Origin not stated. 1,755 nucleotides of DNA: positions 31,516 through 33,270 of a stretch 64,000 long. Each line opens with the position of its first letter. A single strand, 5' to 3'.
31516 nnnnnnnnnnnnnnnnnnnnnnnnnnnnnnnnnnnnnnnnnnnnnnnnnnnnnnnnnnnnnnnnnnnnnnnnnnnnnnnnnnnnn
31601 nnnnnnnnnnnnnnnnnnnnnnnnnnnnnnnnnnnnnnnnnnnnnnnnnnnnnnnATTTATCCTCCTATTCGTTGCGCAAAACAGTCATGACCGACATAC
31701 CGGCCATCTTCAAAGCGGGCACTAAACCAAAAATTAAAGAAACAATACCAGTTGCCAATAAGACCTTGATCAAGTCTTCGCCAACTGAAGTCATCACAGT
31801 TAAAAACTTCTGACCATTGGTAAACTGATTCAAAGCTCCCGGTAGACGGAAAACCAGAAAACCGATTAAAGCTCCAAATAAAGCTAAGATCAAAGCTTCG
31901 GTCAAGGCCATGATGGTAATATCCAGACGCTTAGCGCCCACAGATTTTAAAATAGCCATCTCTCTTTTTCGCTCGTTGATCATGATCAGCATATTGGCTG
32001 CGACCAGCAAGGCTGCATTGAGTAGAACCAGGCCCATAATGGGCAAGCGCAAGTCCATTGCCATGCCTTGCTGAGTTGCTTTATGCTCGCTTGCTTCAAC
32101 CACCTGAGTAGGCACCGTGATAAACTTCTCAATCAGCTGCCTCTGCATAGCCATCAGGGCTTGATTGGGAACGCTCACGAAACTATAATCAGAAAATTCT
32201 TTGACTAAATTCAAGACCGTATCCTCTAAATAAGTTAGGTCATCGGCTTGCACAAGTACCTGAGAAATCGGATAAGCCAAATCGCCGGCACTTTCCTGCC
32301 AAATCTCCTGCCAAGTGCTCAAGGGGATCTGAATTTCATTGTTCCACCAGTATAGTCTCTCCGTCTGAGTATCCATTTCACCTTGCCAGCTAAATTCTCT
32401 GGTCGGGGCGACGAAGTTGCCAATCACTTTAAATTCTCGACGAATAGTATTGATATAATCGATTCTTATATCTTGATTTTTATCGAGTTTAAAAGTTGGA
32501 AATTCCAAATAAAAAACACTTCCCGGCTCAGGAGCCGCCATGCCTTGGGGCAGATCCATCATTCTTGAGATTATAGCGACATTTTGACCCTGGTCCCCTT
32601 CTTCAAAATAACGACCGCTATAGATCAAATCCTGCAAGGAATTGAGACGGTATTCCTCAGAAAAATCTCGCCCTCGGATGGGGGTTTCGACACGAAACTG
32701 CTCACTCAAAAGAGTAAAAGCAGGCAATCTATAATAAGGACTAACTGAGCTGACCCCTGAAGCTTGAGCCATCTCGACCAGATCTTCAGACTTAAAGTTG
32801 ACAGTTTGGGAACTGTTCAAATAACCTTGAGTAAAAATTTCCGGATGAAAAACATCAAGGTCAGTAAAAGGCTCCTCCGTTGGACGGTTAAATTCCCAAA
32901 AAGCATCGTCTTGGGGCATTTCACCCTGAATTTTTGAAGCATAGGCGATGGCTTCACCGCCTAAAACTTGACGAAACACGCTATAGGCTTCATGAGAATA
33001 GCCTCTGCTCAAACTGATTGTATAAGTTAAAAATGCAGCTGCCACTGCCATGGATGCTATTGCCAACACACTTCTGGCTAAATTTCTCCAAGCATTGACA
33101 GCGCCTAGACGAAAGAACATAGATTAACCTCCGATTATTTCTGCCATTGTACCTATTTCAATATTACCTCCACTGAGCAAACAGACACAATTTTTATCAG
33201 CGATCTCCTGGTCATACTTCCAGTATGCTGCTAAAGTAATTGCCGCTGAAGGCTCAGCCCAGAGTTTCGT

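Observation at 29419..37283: Tandemly duplicated MacB/FtsX-type exporter: two heterologous permease pairs, one ATPase, and a PLP dehydratase gene embedded between the pairs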

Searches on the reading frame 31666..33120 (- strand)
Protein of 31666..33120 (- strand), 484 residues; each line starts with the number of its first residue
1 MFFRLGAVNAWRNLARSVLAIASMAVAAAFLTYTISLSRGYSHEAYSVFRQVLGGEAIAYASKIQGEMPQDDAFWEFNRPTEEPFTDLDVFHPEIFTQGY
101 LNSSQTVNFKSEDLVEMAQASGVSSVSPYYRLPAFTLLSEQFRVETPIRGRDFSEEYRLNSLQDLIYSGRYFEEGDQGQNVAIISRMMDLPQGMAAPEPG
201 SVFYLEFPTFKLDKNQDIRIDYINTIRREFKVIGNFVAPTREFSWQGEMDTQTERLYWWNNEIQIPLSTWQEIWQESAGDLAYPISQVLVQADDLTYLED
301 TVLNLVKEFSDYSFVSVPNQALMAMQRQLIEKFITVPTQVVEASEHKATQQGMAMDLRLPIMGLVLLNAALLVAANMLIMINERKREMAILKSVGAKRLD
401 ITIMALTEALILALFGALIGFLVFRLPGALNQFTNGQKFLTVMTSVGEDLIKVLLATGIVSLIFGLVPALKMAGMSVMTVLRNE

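Call 3: search_protein_families(library=pfam, proteins=[window:31666-33120:-])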
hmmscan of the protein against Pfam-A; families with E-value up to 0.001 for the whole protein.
window:31666-33120:- (484 aa): 1 family
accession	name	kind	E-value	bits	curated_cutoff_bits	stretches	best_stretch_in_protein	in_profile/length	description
PF02687.27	FtsX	-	6e-14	52.6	25.5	1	361-476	3-119/120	FtsX-like permease C-terminal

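Call 4: search_protein_families(library=ncbifam, proteins=[window:31666-33120:-])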
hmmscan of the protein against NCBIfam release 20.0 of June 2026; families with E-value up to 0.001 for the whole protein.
window:31666-33120:- (484 aa): 5 families
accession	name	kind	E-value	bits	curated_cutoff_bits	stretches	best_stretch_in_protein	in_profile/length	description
TIGR03434.1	ADOP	subfamily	1.5e-15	56.4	622.3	1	335-483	251-401/803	ADOP family duplicated permease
NF007826.0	PRK10535.1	equivalog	3.1e-05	22.4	966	1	354-481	520-645/648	macrolide ABC transporter ATP-binding protein/permease MacB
TIGR02212.1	lolCE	equivalog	4.9e-05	22.4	362.45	0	361-484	272-411/411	lipoprotein-releasing ABC transporter permease subunit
NF038347.1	FtsX_Gpos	exception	0.00014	21.3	225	1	361-426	174-239/296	permease-like cell division protein FtsX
NF038346.1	FtsX_actino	exception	0.00033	20.1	250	1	359-467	184-292/308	permease-like cell division protein FtsX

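Call 48: search_solved_structures(query=A3, max_evalue=0.01)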
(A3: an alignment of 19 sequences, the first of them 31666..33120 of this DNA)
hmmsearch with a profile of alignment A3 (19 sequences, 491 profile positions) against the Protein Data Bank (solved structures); distinct sequences matched with E-value up to 0.01: 14.
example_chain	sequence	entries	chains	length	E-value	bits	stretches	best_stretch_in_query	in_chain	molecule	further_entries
5gko_A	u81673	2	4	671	8.6e-12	47.8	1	364-483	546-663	Macrolide export ATP-binding/permease protein MacB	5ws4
5nik_J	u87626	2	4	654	9.2e-12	47.7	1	364-488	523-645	Macrolide export ATP-binding/permease protein MacB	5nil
5xu1_M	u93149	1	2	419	2.4e-11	46.3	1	382-491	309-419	ABC transporter permeae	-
5lil_A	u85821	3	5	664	4.7e-11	45.4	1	369-488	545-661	Macrolide export ATP-binding/permease protein MacB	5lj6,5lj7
9w37_A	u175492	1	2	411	3.9e-07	32.5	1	368-491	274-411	LolF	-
9o9x_C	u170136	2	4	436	1.1e-06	31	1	378-491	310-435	ABC transporter permease YtrF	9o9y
9w35_A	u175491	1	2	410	1.4e-06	30.6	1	368-489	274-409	LolF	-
9w2w_A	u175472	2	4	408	1.1e-05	27.7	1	368-483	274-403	LolF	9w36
7arh_C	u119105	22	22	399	3.5e-05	26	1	365-491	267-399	Lipoprotein-releasing ABC transporter permease subunit LolC | Lipo-releasing system transmembrane protein lolC | Lipoprotein-releasing system transmembrane prot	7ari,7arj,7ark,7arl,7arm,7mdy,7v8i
7mdx_A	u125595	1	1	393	0.00067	21.8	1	365-481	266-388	Lipoprotein-releasing system transmembrane protein LolC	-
8idb_C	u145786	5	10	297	0.00078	21.6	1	370-444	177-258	Cell division protein FtsX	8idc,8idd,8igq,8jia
9rli_E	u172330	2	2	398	0.0024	20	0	369-485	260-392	Lipoprotein-releasing system transmembrane protein LolE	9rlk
7arh_E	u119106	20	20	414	0.003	19.6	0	369-485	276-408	Lipoprotein-releasing system transmembrane protein LolE | Lipoprotein transporter subunit LolE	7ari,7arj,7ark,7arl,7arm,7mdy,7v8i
7mdx_B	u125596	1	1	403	0.009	18.1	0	369-481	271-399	Lipoprotein-releasing system transmembrane protein LolE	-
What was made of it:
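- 31666..33120 (-): A: type VII ABC permease (4 TM, extracytoplasmic domain of about 320 aa). The A-family profile hits the MacB, Spr0695-type, LolF, YtrF and LolC transmembrane regions in the PDB (call 48).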

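Call 72: find_homologous_proteins(query=window:31666-33120:-)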
Query window:31666-33120:- (484 aa): 78 proteins with E <= 0.001 among 8000 candidates.
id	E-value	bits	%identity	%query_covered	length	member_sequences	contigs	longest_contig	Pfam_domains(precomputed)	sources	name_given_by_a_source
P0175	0.0e+0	1065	100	100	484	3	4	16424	PF02687.28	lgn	-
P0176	4.7e-245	832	75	100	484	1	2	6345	PF02687.28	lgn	-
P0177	8.5e-219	745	68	100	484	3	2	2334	PF02687.28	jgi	-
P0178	1.3e-217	741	68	100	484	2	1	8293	PF02687.28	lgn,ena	-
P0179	3.0e-217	740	68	100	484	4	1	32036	PF02687.28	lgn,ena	-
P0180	5.2e-217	739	68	100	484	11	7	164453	PF02687.28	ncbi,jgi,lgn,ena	jgi:hypothetical protein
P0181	1.1e-208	712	67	100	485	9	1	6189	PF02687.28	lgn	-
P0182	1.7e-202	691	64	100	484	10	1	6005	PF02687.28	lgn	-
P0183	9.2e-200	682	64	100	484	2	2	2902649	PF02687.28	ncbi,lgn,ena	-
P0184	1.4e-144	500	65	72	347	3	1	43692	PF02687.28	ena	-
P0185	3.7e-135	469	61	70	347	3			-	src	-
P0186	6.2e-128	446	46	100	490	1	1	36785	PF02687.28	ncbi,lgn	-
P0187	3.4e-110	387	43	100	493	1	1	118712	PF02687.28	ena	-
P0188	2.4e-109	384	43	100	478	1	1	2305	PF02687.28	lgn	-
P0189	2.7e-106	374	44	100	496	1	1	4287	PF02687.28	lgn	-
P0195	3.9e-97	344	38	100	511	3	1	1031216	PF02687.28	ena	-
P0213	4.4e-44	169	31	100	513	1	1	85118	PF02687.28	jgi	jgi:hypothetical protein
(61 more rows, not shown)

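Call 78: find_encoding_contigs(protein=P0195, flank=10000, max_places=1)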
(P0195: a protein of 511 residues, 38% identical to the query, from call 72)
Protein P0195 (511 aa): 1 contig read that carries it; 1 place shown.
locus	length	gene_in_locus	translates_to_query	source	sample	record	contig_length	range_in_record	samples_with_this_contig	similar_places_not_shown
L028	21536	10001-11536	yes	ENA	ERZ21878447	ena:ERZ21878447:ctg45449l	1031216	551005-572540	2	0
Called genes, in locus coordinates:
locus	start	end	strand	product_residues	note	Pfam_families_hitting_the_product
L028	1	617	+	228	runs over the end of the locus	PF01144:CoA_trans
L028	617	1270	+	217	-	PF01144:CoA_trans, PF13336:AcetylCoA_hyd_C (weak)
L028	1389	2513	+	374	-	PF00248:Aldo_ket_red, PF13183:Fer4_8 (weak), PF13746:Fer4_18 (faint), PF14697:Fer4_21 (faint), PF12838:Fer4_7 (faint), PF13187:Fer4_9, PF13237:Fer4_10 (weak), PF13534:Fer4_17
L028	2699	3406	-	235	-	-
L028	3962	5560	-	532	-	PF07969:Amidohydro_3, PF01979:Amidohydro_1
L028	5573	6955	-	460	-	PF00324:AA_permease, PF13520:AA_permease_2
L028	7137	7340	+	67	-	-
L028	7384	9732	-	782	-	PF00317:Ribonuc_red_lgN, PF02867:Ribonuc_red_lgC, PF12637:TSCPD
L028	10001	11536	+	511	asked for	PF02687:FtsX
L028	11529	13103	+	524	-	PF02687:FtsX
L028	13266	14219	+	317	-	PF00291:PALP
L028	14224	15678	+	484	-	PF02687:FtsX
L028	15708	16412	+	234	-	PF00005:ABC_tran, PF02463:SMC_N (faint), PF13304:AAA_21 (faint)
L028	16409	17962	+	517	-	PF02687:FtsX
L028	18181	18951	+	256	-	PF04012:PspA_IM30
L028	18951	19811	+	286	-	-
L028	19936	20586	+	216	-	PF04263:TPK_catalytic, PF04265:TPK_B1_binding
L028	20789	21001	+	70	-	PF00291:PALP (weak)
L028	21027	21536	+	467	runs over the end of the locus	PF01841:Transglut_core, PF07833:Cu_amine_oxidN1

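Call 83: find_encoding_contigs(protein=P0213, flank=8000, max_places=1)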
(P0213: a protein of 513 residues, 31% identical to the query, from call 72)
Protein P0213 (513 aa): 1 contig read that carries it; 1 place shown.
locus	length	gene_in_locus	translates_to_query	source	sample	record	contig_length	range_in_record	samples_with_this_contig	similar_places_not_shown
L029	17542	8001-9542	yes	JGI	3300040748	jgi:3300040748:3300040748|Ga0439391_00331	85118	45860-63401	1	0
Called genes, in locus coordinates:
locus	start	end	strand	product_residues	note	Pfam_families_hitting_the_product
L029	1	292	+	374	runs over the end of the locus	PF25984:BSH_YknX (faint)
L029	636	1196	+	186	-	PF03167:UDG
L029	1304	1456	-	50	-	-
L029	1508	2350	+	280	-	PF00586:AIRS, PF02769:AIRS_C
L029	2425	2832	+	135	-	PF02367:TsaE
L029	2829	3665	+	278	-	PF00814:TsaD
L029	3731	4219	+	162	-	PF00583:Acetyltransf_1, PF13302:Acetyltransf_3, PF13527:Acetyltransf_9 (faint), PF13673:Acetyltransf_10, PF08445:FR47, PF13508:Acetyltransf_7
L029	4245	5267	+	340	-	PF00814:TsaD, PF22521:HypF_C_2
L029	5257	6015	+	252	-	PF06580:His_kinase, PF02518:HATPase_c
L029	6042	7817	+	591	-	PF00072:Response_reg, PF17853:GGDEF_2, PF00165:HTH_AraC, PF12833:HTH_18, PF00165:HTH_AraC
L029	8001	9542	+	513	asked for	PF02687:FtsX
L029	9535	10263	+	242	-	PF02463:SMC_N, PF00005:ABC_tran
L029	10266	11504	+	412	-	PF02687:FtsX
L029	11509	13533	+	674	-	PF13941:MutL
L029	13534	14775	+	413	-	-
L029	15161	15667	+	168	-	PF25084:LbH_EIF2B (weak), PF00132:Hexapep (weak)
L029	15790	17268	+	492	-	PF00478:IMPDH, PF00571:CBS, PF03060:NMO (weak), PF01070:FMN_dh (weak)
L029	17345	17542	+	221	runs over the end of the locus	PF01569:PAP2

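Call 84: find_encoding_contigs(protein=P0187, flank=8000, max_places=1)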
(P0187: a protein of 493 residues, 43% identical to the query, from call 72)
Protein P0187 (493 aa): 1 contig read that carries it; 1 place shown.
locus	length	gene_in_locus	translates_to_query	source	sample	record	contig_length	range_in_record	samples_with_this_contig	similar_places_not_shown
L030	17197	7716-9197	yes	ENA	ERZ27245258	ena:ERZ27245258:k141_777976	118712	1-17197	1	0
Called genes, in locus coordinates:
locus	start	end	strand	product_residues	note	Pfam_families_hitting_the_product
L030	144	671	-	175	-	PF02572:CobA_CobO_BtuR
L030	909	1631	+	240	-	PF12847:Methyltransf_18, PF04816:TrmK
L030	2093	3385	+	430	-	PF04389:Peptidase_M28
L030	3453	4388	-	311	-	PF00389:2-Hacid_dh (weak), PF02826:2-Hacid_dh_C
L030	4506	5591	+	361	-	PF05343:Peptidase_M42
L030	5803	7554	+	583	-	PF00749:tRNA-synt_1c, PF03950:tRNA-synt_1c_C, PF20974:tRNA-synt_1c_C2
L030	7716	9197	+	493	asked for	PF02687:FtsX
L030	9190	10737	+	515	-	PF02687:FtsX (weak)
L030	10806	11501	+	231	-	PF02463:SMC_N (faint), PF00005:ABC_tran, PF13304:AAA_21 (faint)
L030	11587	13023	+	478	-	PF02687:FtsX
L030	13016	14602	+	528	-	PF02687:FtsX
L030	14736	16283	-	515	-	PF07969:Amidohydro_3, PF01979:Amidohydro_1 (weak)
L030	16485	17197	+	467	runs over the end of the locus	PF03062:MBOAT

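Call 87: find_related_loci(query=A5, collection=metagenome_contigs, flank=8000)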
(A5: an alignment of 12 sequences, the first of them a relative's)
Query A5 (413 aa) in metagenome_contigs; peptide patterns used: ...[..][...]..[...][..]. (x = any residue, [..] = any of these).
18 stretches matched a pattern; 12 encode a relative of the query (tblastn E <= 1e-3); 12 distinct loci.
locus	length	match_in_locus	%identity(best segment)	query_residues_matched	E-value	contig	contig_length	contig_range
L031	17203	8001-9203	54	12-412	3e-121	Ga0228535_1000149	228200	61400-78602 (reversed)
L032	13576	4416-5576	47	19-410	5e-99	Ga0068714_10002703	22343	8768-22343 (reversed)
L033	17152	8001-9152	48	23-413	2e-93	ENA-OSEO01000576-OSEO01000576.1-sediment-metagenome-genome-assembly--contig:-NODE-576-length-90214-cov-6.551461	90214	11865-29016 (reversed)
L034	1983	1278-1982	51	19-253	8e-76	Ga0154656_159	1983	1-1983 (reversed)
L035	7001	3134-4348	32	23-412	4e-52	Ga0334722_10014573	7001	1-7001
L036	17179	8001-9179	31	24-412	1e-45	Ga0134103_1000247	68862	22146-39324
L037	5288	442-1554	33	35-410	3e-45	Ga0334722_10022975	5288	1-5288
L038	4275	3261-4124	32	24-322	5e-42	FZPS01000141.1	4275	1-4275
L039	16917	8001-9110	31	24-409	3e-37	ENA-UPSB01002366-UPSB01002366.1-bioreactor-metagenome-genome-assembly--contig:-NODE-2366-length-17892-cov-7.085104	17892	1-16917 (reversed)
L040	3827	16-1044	30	51-409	5e-37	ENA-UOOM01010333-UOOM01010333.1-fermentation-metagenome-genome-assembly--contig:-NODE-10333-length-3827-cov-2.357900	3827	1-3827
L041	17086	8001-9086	35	35-412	2e-47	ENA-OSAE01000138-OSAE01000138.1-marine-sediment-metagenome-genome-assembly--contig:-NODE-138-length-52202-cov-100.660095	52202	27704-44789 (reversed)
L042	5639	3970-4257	38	81-177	7e-11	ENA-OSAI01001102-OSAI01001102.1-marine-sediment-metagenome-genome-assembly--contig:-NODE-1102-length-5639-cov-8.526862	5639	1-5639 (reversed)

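Call 90: search_protein_families(library=pfam, proteins=[L036:4212-5405:+, L036:9285-11372:+, L039:13463-14611:+, L039:2782-4128:+, L039:1593-2795:+, L031:9255-9920:+, L041:3722-4630:+, L041:4611-6158:+, L041:31-771:+, L031:843-2513:+], max_evalue=0.01)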
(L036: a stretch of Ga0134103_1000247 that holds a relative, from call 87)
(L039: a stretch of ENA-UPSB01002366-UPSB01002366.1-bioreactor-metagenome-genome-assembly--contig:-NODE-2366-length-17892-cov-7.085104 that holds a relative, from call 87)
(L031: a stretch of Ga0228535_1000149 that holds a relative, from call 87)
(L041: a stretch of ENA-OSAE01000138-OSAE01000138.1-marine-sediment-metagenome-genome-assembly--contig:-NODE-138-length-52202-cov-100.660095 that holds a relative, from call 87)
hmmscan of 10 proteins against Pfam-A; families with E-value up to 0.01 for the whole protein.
L036:4212-5405:+ (397 aa): 2 families
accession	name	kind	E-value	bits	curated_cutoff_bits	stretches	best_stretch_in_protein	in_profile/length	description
PF01546.33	Peptidase_M20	-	4.6e-08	33.7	24.6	1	82-347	2-183/206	Peptidase family M20/M25/M40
PF07687.19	M20_dimer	-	8.8e-08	32.5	21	1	177-248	10-83/107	Peptidase dimerisation domain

L036:9285-11372:+ (695 aa): 14 families
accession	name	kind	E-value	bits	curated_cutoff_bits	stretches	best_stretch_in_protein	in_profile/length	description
PF13424.12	TPR_12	-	5.7e-15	55.7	30.1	2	460-531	3-76/77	Tetratricopeptide repeat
PF13181.12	TPR_8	-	1.7e-13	50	25.7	0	382-406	1-25/34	Tetratricopeptide repeat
PF07719.23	TPR_2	-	1.1e-10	41.2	27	1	425-454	4-33/34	Tetratricopeptide repeat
PF00515.34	TPR_1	-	8.1e-08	32.2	27.8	0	501-530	2-31/34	Tetratricopeptide repeat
PF17874.7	TPR_MalT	-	1.9e-07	31.1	45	1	379-565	37-228/336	MalT-like TPR region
PF13560.12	HTH_31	-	4e-07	30.7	27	1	9-63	4-58/64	Helix-turn-helix domain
PF13428.12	TPR_14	-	8.1e-07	29.6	23.5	0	425-458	4-37/44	Tetratricopeptide repeat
PF13443.12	HTH_26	-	2.9e-06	27.9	22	1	10-64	1-55/63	Cro/C1-type HTH DNA-binding domain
PF10602.15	RPN7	-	3.7e-06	27.2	29.6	0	379-468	33-119/174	26S proteasome subunit RPN7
PF01381.28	HTH_3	-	4.4e-06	27.1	23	1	11-63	1-52/55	Helix-turn-helix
PF09976.15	TPR_21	-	0.00056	20.1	25.5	0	433-486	87-139/193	Tetratricopeptide repeat-like domain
PF13176.12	TPR_7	-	0.00073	19.9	27.9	0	502-532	1-31/36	Tetratricopeptide repeat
PF14559.12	TPR_19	-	0.0013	19.5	25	0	435-487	4-52/68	Tetratricopeptide repeat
PF00165.29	HTH_AraC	-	0.003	18.1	26.6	1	18-37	7-26/42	Bacterial regulatory helix-turn-helix proteins, AraC family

L039:13463-14611:+ (382 aa): 1 family
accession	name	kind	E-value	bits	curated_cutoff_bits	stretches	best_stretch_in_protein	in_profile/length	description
PF02687.27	FtsX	-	1.4e-07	32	25.5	1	249-353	3-117/120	FtsX-like permease C-terminal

L039:2782-4128:+ (448 aa): 2 families
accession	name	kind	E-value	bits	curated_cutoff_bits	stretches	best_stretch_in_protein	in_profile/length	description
PF01522.26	Polysacc_deac_1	-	6.1e-14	52.5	23.1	1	34-187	5-104/124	Polysaccharide deacetylase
PF00395.25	SLH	-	4.9e-06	26.9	20.8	1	298-335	2-39/44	S-layer homology domain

L039:1593-2795:+ (400 aa): 3 families
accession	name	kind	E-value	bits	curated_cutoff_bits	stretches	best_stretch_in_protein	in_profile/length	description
PF15632.11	ATPgrasp_Ter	-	2.7e-10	40.6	29.1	1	253-337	42-126/131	ATP-grasp in the biosynthetic pathway with Ter operon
PF02655.19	ATP-grasp_3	-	2.4e-05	24.9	23.2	1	193-301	49-160/160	ATP-grasp domain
PF02786.22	CPSase_L_D2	-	0.0019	18.2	19.8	0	258-319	139-202/211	Carbamoyl-phosphate synthase L chain, ATP binding domain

L031:9255-9920:+ (221 aa): 1 family
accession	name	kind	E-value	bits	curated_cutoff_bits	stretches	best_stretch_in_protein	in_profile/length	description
PF02581.23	TMP-TENI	-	4.7e-49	166.6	27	1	30-200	14-180/180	Thiamine monophosphate synthase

L041:3722-4630:+ (302 aa): 3 families
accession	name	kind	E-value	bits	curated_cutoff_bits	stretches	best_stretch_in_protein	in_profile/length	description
PF06580.19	His_kinase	-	2.4e-26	92.2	25.2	1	89-165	2-79/81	Histidine kinase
PF02518.31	HATPase_c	-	3.2e-16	60.2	26.4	1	187-291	10-110/111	Histidine kinase-, DNA gyrase B-, and HSP90-like ATPase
PF13581.12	HATPase_c_2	-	7.4e-07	29.7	27.4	1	191-257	40-104/127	Histidine kinase-like ATPase domain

L041:4611-6158:+ (515 aa): 4 families
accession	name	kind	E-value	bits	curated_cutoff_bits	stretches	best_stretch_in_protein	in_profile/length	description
PF12833.13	HTH_18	-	1.6e-28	99.3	33.6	1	433-510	2-79/80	Helix-turn-helix domain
PF00072.30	Response_reg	-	4.7e-26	91.6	30.2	1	3-114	1-110/111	Response regulator receiver domain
PF00165.29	HTH_AraC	-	1e-22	80.2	26.6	2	471-510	1-42/42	Bacterial regulatory helix-turn-helix proteins, AraC family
PF17853.6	GGDEF_2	-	1.9e-07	31.7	24.5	1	156-276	2-112/116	GGDEF-like domain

L041:31-771:+ (246 aa): 2 families
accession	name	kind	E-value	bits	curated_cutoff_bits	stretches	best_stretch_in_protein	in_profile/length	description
PF04452.19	Methyltrans_RNA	-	2.1e-43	148.2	23.9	1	74-238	2-164/165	RNA methyltransferase domain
PF20260.4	PUA_4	-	0.0034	17.9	23.9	1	23-39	3-19/48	RNA methyltransferase PUA domain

L031:843-2513:+ (556 aa): 4 families
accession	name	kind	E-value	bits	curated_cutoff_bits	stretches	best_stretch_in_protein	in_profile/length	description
PF00072.30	Response_reg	-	3.7e-27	95.1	30.2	1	3-112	1-108/111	Response regulator receiver domain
PF12833.13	HTH_18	-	1.2e-26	93.2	33.6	1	476-554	1-79/80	Helix-turn-helix domain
PF00165.29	HTH_AraC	-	1.2e-21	76.8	26.6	2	466-504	4-42/42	Bacterial regulatory helix-turn-helix proteins, AraC family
PF17853.6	GGDEF_2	-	8.9e-07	29.6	24.5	1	209-301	33-114/116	GGDEF-like domain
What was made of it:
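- This recalls BceAB-BceS (calls 83, 90).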
